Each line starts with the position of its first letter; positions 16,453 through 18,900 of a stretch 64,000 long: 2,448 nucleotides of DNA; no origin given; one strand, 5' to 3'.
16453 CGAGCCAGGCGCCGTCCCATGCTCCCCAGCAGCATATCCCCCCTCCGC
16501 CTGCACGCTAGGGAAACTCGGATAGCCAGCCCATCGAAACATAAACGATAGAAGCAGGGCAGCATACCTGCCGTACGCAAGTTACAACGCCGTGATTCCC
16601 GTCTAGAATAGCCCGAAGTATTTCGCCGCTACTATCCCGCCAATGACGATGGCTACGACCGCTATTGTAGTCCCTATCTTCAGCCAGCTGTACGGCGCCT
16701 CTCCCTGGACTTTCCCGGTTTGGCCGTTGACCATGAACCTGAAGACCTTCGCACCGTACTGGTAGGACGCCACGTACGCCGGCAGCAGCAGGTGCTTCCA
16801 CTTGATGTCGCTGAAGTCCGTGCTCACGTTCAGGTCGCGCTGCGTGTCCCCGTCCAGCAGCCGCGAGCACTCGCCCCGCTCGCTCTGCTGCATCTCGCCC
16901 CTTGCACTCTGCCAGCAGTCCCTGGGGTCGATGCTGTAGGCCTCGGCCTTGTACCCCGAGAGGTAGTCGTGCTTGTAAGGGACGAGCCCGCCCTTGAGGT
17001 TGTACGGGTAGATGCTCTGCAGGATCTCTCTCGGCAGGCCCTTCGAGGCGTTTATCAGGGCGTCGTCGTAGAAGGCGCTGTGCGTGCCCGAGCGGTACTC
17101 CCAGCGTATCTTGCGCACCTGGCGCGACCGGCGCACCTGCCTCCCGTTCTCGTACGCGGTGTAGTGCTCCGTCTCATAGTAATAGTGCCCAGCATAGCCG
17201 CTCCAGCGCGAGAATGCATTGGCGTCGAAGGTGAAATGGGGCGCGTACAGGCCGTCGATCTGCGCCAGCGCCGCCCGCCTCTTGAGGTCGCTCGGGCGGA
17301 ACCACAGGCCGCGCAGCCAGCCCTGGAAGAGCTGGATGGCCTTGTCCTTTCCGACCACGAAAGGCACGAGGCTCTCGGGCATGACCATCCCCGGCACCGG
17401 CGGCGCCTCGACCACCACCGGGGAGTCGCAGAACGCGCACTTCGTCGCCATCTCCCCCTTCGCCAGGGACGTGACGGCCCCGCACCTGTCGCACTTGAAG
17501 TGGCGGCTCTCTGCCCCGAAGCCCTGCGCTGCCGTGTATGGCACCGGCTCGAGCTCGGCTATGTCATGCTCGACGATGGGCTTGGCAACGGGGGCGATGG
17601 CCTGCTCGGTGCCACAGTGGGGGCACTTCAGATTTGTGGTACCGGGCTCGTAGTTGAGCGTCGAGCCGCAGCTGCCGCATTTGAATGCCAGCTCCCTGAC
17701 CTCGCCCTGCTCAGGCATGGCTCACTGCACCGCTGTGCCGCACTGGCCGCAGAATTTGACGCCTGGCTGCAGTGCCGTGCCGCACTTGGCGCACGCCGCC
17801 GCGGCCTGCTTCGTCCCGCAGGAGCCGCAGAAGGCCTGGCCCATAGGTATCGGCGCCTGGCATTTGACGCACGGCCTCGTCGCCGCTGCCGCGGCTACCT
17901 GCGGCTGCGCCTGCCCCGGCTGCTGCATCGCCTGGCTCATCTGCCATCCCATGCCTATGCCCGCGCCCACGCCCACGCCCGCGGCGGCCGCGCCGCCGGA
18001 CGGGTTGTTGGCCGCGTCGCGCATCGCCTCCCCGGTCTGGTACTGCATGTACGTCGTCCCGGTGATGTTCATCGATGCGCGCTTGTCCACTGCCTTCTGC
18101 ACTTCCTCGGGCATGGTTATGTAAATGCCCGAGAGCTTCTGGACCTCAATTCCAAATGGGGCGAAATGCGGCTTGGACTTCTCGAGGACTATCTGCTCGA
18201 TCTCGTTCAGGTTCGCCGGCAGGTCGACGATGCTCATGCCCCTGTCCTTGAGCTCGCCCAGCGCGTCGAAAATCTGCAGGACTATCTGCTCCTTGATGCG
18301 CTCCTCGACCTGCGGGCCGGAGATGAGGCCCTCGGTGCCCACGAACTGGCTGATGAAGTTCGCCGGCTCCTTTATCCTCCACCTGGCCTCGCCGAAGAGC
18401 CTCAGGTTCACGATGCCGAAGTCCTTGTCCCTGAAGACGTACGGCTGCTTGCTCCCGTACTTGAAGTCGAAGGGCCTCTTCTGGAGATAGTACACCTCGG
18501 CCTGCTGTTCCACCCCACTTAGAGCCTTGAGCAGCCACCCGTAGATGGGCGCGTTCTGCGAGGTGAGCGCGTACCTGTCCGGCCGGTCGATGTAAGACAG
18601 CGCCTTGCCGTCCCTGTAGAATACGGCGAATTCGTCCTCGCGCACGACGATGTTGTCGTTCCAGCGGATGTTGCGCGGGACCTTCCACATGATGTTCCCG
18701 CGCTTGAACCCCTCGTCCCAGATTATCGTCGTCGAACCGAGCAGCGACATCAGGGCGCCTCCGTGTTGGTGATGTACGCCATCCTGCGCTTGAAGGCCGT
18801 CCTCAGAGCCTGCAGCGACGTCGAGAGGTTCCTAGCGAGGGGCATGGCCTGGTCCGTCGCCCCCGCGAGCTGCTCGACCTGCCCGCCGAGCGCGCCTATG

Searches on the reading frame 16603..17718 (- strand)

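Call 74: search_protein_families(library=pfam, proteins=[window:16603-17718:-], max_evalue=0.001)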
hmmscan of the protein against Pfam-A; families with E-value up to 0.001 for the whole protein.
window:16603-17718:- (371 aa): 7 families
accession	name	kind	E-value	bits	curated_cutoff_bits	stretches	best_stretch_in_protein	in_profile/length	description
PF23547.1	Zn_ribbon_FGT1_1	-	5.6e-07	29.5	27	1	12-43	3-34/35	FORGETTER1 first zinc ribbon domain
PF23458.2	DUF7130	-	1.3e-06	28.6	35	0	60-100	40-79/89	Domain of unknown function (DUF7130)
PF23548.1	Zn_ribbon_FGT1_2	-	6.1e-05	23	27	1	13-38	4-29/35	FORGETTER1 second zinc ribbon domain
PF06943.17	zf-LSD1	-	0.00015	22.1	20.2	1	14-37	1-24/25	LSD1 zinc finger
PF06221.18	zf-C2HC5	-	0.00048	20.5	25.8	0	75-103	19-46/54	Putative zinc finger motif, C2HC5-type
PF09297.16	Zn_ribbon_NUD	-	0.0005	20.2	24.8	0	14-39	6-31/32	NADH pyrophosphatase zinc ribbon domain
PF01155.25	HypA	-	0.00081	19.8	28.9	0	8-39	67-96/112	Hydrogenase/urease nickel incorporation, metallochaperone, hypA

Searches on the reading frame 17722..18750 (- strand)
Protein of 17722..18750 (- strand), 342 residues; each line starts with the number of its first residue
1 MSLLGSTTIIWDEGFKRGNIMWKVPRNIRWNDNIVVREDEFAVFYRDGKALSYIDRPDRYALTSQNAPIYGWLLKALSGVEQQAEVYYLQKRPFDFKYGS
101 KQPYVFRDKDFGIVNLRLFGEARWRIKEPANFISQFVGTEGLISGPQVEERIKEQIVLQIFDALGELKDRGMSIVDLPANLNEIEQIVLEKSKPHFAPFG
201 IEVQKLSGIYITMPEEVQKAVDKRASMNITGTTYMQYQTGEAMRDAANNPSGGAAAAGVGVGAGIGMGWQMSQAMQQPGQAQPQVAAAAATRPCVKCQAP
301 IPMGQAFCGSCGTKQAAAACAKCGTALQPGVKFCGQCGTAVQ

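Call 74: search_protein_families(library=pfam, proteins=[window:17722-18750:-], max_evalue=0.001)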
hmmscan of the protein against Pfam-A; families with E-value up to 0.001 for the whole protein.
window:17722-18750:- (342 aa): 6 families
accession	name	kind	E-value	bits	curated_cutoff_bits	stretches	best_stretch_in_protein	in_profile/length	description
PF13421.11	Band_7_1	-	1.3e-37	129.9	24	1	26-228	9-210/211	SPFH domain-Band 7 family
PF13240.11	Zn_Ribbon_1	-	7.8e-11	41.8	25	2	320-340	2-22/23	zinc-ribbon domain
PF12773.13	DZR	-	2.4e-10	40.9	27.3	1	294-338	1-45/45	Double zinc ribbon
PF17032.10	Zn_ribbon_15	-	1.8e-06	29.1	28.9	0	317-338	52-73/73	zinc-ribbon family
PF01145.31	Band_7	-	6.3e-06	26.8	23.6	1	35-231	2-165/176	SPFH domain / Band 7 family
PF13248.11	Zn_ribbon_3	-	1.2e-05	25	27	0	319-339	4-24/26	zinc-ribbon domain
